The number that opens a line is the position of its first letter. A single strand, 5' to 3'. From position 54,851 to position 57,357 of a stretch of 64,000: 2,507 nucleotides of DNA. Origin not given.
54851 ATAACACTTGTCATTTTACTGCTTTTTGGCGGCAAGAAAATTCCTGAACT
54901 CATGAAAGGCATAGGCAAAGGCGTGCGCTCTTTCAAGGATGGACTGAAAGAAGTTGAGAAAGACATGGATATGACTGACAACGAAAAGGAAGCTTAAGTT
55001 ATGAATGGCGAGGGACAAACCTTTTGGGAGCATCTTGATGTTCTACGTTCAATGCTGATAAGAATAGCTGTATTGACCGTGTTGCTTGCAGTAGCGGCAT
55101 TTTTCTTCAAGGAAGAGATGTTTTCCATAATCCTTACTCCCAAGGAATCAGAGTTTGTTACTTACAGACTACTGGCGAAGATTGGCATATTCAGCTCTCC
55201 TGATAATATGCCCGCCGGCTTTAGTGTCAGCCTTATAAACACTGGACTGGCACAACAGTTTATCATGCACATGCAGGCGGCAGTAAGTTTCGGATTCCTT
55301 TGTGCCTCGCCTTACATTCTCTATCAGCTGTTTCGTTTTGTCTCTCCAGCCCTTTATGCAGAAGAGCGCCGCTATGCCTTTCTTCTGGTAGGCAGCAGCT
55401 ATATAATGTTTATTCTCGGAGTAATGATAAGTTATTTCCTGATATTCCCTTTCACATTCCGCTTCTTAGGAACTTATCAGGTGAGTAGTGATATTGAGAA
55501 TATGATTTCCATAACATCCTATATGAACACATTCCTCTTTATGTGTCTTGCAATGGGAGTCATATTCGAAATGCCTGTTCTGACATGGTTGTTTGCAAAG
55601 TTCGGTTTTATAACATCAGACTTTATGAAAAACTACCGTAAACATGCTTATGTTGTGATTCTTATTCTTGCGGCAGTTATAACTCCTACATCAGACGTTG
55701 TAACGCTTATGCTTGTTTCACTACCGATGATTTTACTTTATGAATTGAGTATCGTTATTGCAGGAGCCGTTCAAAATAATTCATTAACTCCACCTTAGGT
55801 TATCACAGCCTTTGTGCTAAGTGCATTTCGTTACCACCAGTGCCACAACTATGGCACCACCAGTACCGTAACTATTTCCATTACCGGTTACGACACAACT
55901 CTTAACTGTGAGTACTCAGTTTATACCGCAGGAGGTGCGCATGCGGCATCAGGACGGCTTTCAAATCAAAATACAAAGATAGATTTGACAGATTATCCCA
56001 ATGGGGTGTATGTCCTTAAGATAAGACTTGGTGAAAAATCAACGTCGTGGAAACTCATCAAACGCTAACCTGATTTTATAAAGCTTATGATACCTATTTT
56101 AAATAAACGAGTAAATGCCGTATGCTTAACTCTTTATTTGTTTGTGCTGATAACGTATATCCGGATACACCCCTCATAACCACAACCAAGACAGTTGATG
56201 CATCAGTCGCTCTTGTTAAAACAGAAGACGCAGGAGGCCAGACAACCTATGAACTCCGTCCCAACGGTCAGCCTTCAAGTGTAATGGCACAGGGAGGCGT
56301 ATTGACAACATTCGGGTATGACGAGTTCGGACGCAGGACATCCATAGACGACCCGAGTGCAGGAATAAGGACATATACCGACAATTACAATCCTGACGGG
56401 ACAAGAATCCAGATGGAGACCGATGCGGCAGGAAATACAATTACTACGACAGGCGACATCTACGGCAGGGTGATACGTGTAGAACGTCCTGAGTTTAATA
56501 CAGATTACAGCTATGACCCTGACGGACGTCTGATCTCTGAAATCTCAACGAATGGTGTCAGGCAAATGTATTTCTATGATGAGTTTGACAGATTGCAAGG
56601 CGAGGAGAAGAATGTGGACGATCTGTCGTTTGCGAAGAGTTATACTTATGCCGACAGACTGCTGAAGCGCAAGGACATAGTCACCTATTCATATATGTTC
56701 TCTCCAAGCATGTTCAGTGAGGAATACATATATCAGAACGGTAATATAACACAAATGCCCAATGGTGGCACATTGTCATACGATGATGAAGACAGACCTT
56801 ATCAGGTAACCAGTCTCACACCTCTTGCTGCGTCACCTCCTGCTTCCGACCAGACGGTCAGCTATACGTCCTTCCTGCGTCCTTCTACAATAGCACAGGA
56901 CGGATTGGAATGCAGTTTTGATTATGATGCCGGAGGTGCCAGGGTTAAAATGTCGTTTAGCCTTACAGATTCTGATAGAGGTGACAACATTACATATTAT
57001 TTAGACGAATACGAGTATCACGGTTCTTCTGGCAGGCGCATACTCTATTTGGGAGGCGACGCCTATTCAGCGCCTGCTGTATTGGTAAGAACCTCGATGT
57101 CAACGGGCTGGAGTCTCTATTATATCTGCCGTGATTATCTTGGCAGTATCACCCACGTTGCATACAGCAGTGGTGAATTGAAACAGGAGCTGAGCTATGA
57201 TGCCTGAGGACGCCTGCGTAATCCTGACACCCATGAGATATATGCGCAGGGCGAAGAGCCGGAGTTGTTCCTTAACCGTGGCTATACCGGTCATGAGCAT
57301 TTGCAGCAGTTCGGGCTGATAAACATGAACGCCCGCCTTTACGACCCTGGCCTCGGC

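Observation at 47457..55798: PUL carrying its own Tat translocase and a signal-bearing/signal-less GH109 pair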

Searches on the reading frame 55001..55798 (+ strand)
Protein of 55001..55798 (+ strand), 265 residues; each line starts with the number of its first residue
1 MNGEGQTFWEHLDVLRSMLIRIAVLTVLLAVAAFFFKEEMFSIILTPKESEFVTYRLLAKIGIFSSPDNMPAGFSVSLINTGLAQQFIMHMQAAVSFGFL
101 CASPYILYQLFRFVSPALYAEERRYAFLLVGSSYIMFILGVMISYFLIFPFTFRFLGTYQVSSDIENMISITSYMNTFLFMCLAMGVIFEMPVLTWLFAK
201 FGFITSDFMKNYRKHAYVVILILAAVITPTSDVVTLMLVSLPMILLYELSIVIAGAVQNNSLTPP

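Call 5: search_protein_families(library=pfam, proteins=[window:55001-55798:+], max_evalue=0.01)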
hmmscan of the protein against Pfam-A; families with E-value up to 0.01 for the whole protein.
window:55001-55798:+ (265 aa): 1 family
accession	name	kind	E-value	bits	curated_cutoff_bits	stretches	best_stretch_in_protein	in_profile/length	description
PF00902.23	TatC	-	8.6e-63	212.3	25.1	1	10-242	1-208/208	Sec-independent protein translocase protein (TatC)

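Call 6: search_protein_families(library=ncbifam, proteins=[window:55001-55798:+], max_evalue=0.01)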
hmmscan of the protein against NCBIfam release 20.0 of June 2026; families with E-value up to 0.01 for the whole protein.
window:55001-55798:+ (265 aa): 3 families
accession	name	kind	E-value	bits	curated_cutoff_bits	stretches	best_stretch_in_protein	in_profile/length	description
TIGR00945.1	tatC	equivalog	2.2e-46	158.5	132.7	1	9-247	2-215/215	twin-arginine translocase subunit TatC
TIGR01912.1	TatC-Arch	equivalog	7.2e-45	153.5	192.6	1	19-257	13-232/234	Sec-independent protein translocase TatC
NF008174.0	PRK10921.1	equivalog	3.6e-26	92.3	432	1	68-254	51-233/258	Sec-independent protein translocase subunit TatC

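Call 80: find_homologous_proteins(query=window:55001-55798:+, max_evalue=1e-60)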
Query window:55001-55798:+ (265 aa): 6435 proteins with E <= 1e-60 among 8000 candidates; the best 120 are listed.
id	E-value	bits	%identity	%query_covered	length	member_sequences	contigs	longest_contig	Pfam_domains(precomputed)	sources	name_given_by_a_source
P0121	5.9e-159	546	97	100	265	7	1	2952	PF00902.24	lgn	-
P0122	3.1e-141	487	85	100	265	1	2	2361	PF00902.24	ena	-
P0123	1.1e-109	384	68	97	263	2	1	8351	PF00902.24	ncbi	-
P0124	6.0e-107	375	66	97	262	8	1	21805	PF00902.24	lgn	-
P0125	7.4e-106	372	64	98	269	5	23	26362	PF00902.24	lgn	-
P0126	6.1e-105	369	64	97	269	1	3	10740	PF00902.24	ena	-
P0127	3.8e-104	366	63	97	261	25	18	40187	PF00902.24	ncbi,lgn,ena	-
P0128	4.8e-104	366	67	95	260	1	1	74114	PF00902.24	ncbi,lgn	-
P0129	1.3e-103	364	63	96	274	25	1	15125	PF00902.24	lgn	-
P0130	2.0e-103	364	63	95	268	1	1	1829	PF00902.24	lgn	-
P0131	2.1e-103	364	62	100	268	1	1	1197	PF00902.24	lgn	-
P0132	2.4e-103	363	64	99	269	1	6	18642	PF00902.24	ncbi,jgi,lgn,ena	jgi:Twin arginine targeting (Tat) protein translocase TatC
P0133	2.7e-103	363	61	98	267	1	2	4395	PF00902.24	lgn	-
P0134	2.9e-103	363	66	95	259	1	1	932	PF00902.24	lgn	-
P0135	3.4e-103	363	65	94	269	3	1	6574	PF00902.24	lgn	-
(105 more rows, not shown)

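Call 81: find_encoding_contigs(protein=P0121, flank=10000, max_places=2)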
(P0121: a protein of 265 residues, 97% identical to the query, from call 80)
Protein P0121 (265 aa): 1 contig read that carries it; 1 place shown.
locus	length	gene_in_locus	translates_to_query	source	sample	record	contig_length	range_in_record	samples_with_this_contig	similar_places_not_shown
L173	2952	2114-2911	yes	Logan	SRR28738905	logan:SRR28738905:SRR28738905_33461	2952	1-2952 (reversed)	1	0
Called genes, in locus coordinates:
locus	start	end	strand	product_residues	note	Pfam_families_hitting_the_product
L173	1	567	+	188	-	?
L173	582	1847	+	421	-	PF01408:GFO_IDH_MocA, PF03447:NAD_binding_3 (weak), PF21252:Glyco_hydro_109_C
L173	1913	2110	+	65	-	PF02416:TatA_B_E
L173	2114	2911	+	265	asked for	PF00902:TatC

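Call 82: find_encoding_contigs(protein=P0122, flank=10000, max_places=2)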
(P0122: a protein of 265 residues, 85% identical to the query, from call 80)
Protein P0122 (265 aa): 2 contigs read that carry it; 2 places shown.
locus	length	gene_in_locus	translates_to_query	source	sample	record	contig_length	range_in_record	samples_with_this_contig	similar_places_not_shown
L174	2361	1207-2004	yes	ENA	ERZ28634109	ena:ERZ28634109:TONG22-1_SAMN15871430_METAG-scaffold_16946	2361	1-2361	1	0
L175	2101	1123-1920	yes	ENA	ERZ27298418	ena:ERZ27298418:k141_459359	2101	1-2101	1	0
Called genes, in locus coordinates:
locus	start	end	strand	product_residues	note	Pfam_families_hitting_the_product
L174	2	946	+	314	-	?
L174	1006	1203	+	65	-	PF02416:TatA_B_E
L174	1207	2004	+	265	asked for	PF00902:TatC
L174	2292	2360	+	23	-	?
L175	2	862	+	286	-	?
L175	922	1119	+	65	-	PF02416:TatA_B_E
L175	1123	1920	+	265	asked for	PF00902:TatC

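Call 83: find_encoding_contigs(protein=P0124, flank=10000, max_places=1)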
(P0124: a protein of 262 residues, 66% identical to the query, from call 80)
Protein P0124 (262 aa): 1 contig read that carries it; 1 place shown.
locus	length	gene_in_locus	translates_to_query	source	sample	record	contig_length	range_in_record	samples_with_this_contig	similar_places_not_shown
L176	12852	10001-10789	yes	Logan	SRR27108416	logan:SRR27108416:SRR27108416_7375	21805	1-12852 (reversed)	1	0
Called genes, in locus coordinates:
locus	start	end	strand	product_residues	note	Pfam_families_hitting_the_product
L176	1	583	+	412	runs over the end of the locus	PF26707:DUF8237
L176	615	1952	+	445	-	PF01408:GFO_IDH_MocA, PF21252:Glyco_hydro_109_C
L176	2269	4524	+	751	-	PF00930:DPPIV_N (faint), PF25460:Beta-prop_Aladin (faint), PF07676:PD40 (faint), PF26549:Tricorn_N, PF26550:Tricorn_2nd (weak), PF26549:Tricorn_N, PF01738:DLH, PF00326:Peptidase_S9, +3 more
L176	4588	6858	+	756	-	PF16875:Glyco_hydro_36N, PF02065:Melibiase, PF16874:Glyco_hydro_36C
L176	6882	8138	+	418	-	PF01408:GFO_IDH_MocA, PF21252:Glyco_hydro_109_C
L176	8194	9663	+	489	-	PF01546:Peptidase_M20, PF07687:M20_dimer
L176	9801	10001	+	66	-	PF02416:TatA_B_E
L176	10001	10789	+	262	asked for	PF00902:TatC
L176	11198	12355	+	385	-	-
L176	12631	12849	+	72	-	-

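Call 84: find_encoding_contigs(protein=P0128, flank=10000, max_places=1)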
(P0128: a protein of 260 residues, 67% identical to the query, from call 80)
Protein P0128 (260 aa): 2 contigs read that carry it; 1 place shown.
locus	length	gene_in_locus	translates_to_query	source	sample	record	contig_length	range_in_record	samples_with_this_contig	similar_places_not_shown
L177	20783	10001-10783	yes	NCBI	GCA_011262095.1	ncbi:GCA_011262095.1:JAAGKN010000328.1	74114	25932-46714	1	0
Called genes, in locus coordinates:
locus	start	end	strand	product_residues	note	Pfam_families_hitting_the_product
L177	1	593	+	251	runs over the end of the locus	PF00106:adh_short, PF08659:KR, PF13561:adh_short_C2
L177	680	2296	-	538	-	PF03572:Peptidase_S41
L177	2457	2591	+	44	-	-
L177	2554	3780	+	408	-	PF07690:MFS_1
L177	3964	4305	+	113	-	-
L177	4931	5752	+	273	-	PF22200:ExsA_N, PF12833:HTH_18, PF00165:HTH_AraC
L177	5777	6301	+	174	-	PF00132:Hexapep, PF14602:Hexapep_2 (weak)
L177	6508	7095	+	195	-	PF00132:Hexapep, PF14602:Hexapep_2 (weak)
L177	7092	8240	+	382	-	PF10518:TAT_signal (faint), PF00248:Aldo_ket_red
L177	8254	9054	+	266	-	PF12682:Flavodoxin_4, PF18962:Por_Secre_tail (faint)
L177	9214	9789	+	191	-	PF12682:Flavodoxin_4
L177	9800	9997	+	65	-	PF02416:TatA_B_E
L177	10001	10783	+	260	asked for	PF00902:TatC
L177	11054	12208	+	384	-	PF00465:Fe-ADH, PF13685:Fe-ADH_2, PF25137:ADH_Fe_C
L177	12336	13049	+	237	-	PF00226:DnaJ, PF01556:DnaJ_C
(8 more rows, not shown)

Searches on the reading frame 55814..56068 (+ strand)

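Call 5: search_protein_families(library=pfam, proteins=[window:55814-56068:+], max_evalue=0.01)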
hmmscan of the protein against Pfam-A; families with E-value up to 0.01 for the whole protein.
window:55814-56068:+ (84 aa): 1 family
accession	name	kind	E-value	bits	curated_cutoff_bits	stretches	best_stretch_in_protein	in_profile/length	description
PF18962.6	Por_Secre_tail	-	2.1e-06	28.4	27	1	16-82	7-74/75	Secretion system C-terminal sorting domain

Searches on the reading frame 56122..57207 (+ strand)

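Call 5: search_protein_families(library=pfam, proteins=[window:56122-57207:+], max_evalue=0.01)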
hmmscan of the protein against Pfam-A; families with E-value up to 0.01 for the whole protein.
window:56122-57207:+ (361 aa): 1 family
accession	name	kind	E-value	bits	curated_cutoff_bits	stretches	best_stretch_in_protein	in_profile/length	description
PF05593.20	RHS_repeat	-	9.9e-15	55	22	2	48-79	4-35/38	RHS Repeat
